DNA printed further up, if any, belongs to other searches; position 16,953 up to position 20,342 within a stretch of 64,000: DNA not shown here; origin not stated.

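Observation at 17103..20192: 1029-aa orphan surface protein co-transcribed with the GH3 enzyme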

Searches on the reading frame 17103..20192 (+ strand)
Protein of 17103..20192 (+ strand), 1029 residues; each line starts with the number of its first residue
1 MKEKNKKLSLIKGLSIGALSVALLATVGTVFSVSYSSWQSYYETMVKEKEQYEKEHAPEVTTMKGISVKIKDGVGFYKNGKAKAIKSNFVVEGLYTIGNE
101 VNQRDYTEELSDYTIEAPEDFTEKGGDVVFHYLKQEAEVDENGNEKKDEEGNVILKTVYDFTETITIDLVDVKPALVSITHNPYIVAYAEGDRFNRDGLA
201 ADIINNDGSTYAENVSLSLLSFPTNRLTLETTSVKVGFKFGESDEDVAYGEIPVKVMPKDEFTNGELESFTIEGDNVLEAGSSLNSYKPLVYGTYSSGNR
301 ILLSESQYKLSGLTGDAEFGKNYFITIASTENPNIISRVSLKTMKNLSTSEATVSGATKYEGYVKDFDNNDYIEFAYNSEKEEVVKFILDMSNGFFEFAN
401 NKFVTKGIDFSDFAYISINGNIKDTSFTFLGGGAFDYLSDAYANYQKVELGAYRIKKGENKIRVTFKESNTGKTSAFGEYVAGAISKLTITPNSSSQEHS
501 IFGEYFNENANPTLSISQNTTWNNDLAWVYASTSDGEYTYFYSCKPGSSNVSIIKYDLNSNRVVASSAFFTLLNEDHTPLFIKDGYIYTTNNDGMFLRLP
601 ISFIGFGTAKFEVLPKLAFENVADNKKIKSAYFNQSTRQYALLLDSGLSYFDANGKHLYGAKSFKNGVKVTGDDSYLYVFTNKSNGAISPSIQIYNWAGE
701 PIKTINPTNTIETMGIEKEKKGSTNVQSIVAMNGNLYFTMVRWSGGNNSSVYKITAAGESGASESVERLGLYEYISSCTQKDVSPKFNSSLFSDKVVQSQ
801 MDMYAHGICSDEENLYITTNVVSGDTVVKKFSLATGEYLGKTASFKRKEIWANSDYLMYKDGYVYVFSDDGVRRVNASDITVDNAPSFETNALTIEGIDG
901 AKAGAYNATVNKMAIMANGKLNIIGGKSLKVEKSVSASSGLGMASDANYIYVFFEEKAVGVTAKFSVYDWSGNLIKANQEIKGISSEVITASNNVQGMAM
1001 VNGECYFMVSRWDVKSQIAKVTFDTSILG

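Call 5: search_protein_families(library=pfam, proteins=[window:17103-20192:+], max_evalue=0.1)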
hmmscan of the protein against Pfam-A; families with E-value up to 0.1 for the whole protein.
window:17103-20192:+ (1029 aa): 0 families

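Call 6: search_solved_structures(query=window:17103-20192:+, max_evalue=1)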
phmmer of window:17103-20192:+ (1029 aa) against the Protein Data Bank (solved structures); distinct sequences matched with E-value up to 1: 0.

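Call 7: find_homologous_proteins(query=window:17103-20192:+)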
Query window:17103-20192:+ (1029 aa): 53 proteins with E <= 0.001 among 8000 candidates.
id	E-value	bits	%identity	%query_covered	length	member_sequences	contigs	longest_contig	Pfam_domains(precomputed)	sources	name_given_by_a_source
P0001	0.0e+0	2269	100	100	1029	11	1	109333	-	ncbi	-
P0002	0.0e+0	1945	84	100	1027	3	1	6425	-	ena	-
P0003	0.0e+0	1440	63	100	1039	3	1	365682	-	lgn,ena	-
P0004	0.0e+0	1351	60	100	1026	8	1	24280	-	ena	-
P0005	0.0e+0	1339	59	100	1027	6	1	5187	-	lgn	-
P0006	0.0e+0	1093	51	100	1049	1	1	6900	-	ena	-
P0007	0.0e+0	1071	49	99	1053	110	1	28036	-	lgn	-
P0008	0.0e+0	1045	50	99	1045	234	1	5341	-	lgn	-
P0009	3.9e-278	944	47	99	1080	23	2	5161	-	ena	-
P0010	7.6e-275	933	46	99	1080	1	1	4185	-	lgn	-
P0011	7.0e-274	929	46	99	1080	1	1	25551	-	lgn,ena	-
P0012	3.0e-273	927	46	99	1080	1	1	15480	-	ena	-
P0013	6.6e-273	926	46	99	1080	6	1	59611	-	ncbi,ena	-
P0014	7.6e-273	926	46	99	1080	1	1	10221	-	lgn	-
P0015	1.5e-272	925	46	99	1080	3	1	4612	-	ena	-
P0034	1.5e-271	922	45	99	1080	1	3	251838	-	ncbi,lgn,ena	-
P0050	1.2e-194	667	38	99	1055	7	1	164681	-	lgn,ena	-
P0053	2.5e-53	199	26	97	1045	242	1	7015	-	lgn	-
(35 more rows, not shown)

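Call 8: search_protein_families(library=ncbifam, proteins=[window:17103-20192:+], max_evalue=1)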
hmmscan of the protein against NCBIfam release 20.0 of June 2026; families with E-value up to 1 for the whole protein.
window:17103-20192:+ (1029 aa): 0 families

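Call 9: find_encoding_contigs(protein=P0001, flank=8000, max_places=3)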
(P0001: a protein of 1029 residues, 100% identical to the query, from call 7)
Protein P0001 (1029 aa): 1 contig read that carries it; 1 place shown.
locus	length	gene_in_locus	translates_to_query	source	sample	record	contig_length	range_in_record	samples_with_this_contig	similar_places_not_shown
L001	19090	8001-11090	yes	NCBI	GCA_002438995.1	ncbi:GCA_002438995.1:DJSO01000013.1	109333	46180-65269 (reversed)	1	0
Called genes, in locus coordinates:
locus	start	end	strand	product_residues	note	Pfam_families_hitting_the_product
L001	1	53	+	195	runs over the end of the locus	PF13527:Acetyltransf_9, PF00583:Acetyltransf_1, PF13508:Acetyltransf_7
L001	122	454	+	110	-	PF04993:TfoX_N (weak)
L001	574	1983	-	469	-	PF14691:Fer4_20, PF13738:Pyr_redox_3 (faint), PF00070:Pyr_redox (weak), PF01262:AlaDh_PNT_C (faint), PF01946:Thi4 (faint), PF07992:Pyr_redox_2, PF13450:NAD_binding_8 (weak)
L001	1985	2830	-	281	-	PF10418:DHODB_Fe-S_bind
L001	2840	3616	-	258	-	PF01513:NAD_kinase, PF20143:NAD_kinase_C (weak)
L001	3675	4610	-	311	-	PF02737:3HCDH_N, PF00725:3HCDH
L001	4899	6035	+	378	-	-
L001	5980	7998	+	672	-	-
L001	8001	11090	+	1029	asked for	-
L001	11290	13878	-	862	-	PF00403:HMA, PF00122:E1-E2_ATPase, PF00702:Hydrolase, PF00403:HMA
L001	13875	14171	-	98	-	PF02583:Trns_repr_metal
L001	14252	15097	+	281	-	PF13350:Y_phosphatase3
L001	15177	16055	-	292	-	PF01116:F_bP_aldolase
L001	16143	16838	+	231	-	PF04055:Radical_SAM, PF13353:Fer4_12 (weak)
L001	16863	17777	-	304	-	PF00070:Pyr_redox (faint), PF00890:FAD_binding_2 (faint), PF01266:DAO (faint), PF03486:HI0933_like (faint), PF07992:Pyr_redox_2, PF12831:FAD_oxidored (weak), PF13738:Pyr_redox_3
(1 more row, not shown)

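Call 10: find_encoding_contigs(protein=P0053, flank=8000, max_places=4)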
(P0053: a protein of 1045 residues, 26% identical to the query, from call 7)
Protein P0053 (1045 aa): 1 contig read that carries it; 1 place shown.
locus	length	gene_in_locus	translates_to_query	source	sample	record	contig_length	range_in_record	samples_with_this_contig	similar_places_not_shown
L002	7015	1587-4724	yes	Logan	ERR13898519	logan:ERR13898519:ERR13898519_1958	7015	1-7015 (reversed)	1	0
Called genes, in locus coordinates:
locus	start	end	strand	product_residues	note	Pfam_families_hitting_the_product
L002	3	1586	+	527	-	?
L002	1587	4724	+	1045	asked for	-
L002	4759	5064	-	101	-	PF12844:HTH_19, PF01381:HTH_3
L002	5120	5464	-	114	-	-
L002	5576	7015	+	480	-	?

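Call 11: find_encoding_contigs(protein=P0050, flank=8000, max_places=3)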
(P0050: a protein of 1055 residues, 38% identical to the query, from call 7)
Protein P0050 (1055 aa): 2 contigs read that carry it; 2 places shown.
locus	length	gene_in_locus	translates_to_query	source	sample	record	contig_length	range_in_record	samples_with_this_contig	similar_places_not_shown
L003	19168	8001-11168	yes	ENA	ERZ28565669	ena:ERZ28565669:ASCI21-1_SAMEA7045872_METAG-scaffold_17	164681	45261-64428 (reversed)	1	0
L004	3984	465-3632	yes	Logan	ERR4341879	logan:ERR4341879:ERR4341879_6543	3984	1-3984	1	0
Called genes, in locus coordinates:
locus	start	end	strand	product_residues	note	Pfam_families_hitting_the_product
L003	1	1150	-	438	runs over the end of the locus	PF13173:AAA_14, PF13635:DUF4143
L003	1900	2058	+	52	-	-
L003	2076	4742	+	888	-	-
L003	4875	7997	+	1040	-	PF01915:Glyco_hydro_3_C, PF14310:Fn3-like (weak), PF00933:Glyco_hydro_3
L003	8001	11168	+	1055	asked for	-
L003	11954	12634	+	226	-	PF08713:DNA_alkylation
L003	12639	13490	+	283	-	PF01757:Acyl_transf_3 (faint), PF07786:HGSNAT_cat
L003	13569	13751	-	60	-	-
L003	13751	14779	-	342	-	PF01145:Band_7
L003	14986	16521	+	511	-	PF02674:Colicin_V (weak)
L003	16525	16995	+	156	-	PF09719:C_GCAxxG_C_C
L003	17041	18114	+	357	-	PF03706:LPG_synthase_TM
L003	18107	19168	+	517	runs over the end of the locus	PF13396:PLDc_N (weak), PF13091:PLDc_2, PF00614:PLDc (weak), PF13091:PLDc_2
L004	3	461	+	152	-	?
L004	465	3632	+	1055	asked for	-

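Call 13: search_protein_families(library=pfam, proteins=[L002:3-1586:+, L002:5576-7015:+, L003:2076-4742:+, P0053, P0050, P0013], max_evalue=0.1)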
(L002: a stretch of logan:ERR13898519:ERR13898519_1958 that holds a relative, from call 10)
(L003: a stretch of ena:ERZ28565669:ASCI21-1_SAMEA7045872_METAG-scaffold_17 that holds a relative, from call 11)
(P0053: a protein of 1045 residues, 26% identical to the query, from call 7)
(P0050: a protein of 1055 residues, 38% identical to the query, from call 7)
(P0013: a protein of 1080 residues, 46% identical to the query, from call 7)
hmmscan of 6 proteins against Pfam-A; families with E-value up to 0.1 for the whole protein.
L002:3-1586:+ (527 aa): 1 family
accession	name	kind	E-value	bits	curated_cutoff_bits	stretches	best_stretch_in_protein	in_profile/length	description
PF00933.27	Glyco_hydro_3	-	1e-27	97.9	27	1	209-400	62-253/316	Glycosyl hydrolase family 3 N terminal domain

L002:5576-7015:+ (480 aa): 8 families
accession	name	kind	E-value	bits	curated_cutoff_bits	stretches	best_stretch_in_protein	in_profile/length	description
PF00664.28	ABC_membrane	-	3.2e-46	158.7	28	1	15-282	1-270/274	ABC transporter transmembrane region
PF00005.33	ABC_tran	-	9.6e-26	91.5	25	1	347-480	1-121/137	ABC transporter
PF03193.22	RsgA_GTPase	-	0.00019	21.7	30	1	299-382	47-131/174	RsgA GTPase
PF13555.12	AAA_29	-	0.016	15.4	27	1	353-375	18-40/61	P-loop containing region of AAA domain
PF00006.31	ATP-synt_ab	-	0.018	15.1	29.5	1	349-378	6-35/213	ATP synthase alpha/beta family, nucleotide-binding domain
PF03029.23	ATP_bind_1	-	0.024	14.9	27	0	362-384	1-23/240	Conserved hypothetical ATP binding protein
PF13476.12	AAA_23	-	0.028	15.5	27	1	348-376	13-38/201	AAA domain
PF13245.12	AAA_19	-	0.07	13.7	25.1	1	356-381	10-35/134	AAA domain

L003:2076-4742:+ (888 aa): 0 families

P0053 (1045 aa): 0 families

P0050 (1055 aa): 2 families
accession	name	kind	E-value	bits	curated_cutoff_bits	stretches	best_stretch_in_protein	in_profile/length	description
PF23131.1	DotY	-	0.033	14.4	27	1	135-166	140-171/220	DotY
PF17632.7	DUF5513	-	0.036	14.9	27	0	246-293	41-88/91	Family of unknown function (DUF5513)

P0013 (1080 aa): 1 family
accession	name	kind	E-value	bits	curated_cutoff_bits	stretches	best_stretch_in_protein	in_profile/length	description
PF09693.15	Phage_XkdX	-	0.014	15.8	23.5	1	251-282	2-33/40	Phage uncharacterised protein (Phage_XkdX)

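Call 17: find_related_loci(query=A1, collection=genome_contigs, flank=6000)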
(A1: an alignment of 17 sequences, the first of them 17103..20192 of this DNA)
Query A1 (1029 aa) in genome_contigs; peptide patterns used: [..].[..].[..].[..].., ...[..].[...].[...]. (x = any residue, [..] = any of these).
46 stretches matched a pattern; 9 encode a relative of the query (tblastn E <= 1e-3); 9 distinct loci.
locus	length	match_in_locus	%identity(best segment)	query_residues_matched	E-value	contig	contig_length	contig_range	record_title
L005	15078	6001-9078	84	1-1028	0e+0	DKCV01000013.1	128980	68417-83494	MAG TPA_asm: Bacillales bacterium UBA6865 UBA6865_contig_171, whole genome shotgun sequence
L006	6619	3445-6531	59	1-1028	0e+0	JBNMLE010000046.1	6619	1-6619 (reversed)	MAG: Bacilli bacterium isolate CM_BacUBA1308.25 k141_393966_length_6619_cov_14.0000, whole genome shotgun sequence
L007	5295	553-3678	50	6-1027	0e+0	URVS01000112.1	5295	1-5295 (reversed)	uncultured Mollicutes bacterium isolate UMGS1395 genome assembly, contig: NODE_8163_length_5295_cov_3.163740, whole geno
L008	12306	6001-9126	49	6-1027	0e+0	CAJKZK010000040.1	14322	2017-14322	MAG TPA_asm: uncultured Firmicutes bacterium isolate SRR5519172-bin.28 genome assembly, contig: NODE_2136_length_14322_c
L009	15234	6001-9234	45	5-1028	0e+0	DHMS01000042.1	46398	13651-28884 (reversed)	MAG TPA_asm: Christensenella sp. UBA4636 UBA4636_contig_461, whole genome shotgun sequence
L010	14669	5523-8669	49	6-1028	0e+0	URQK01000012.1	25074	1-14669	uncultured Mollicutes bacterium isolate UMGS1248 genome assembly, contig: NODE_1112_length_25074_cov_3.360886, whole gen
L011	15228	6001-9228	46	6-1028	0e+0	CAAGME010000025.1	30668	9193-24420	MAG TPA_asm: Clostridia bacterium, isolate HGM11422, WGS project CAAGME010000000 data, contig: SRS476518_87_k119_55744,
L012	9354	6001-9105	26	7-1009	2e-61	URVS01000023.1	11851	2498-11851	uncultured Mollicutes bacterium isolate UMGS1395 genome assembly, contig: NODE_3012_length_11851_cov_2.691251, whole gen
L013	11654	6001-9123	26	7-1009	6e-64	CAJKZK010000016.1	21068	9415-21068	MAG TPA_asm: uncultured Firmicutes bacterium isolate SRR5519172-bin.28 genome assembly, contig: NODE_1505_length_21068_c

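Call 18: search_solved_structures(query=A1, max_evalue=10, show_alignments=2)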
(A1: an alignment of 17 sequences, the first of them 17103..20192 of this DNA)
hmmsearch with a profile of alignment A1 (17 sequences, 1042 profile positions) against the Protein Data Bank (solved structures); distinct sequences matched with E-value up to 10: 1.
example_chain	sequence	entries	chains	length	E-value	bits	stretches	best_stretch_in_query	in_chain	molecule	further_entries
3zm8_A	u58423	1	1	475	1.5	9.7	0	347-394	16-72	GH26 ENDO-BETA-1,4-MANNANASE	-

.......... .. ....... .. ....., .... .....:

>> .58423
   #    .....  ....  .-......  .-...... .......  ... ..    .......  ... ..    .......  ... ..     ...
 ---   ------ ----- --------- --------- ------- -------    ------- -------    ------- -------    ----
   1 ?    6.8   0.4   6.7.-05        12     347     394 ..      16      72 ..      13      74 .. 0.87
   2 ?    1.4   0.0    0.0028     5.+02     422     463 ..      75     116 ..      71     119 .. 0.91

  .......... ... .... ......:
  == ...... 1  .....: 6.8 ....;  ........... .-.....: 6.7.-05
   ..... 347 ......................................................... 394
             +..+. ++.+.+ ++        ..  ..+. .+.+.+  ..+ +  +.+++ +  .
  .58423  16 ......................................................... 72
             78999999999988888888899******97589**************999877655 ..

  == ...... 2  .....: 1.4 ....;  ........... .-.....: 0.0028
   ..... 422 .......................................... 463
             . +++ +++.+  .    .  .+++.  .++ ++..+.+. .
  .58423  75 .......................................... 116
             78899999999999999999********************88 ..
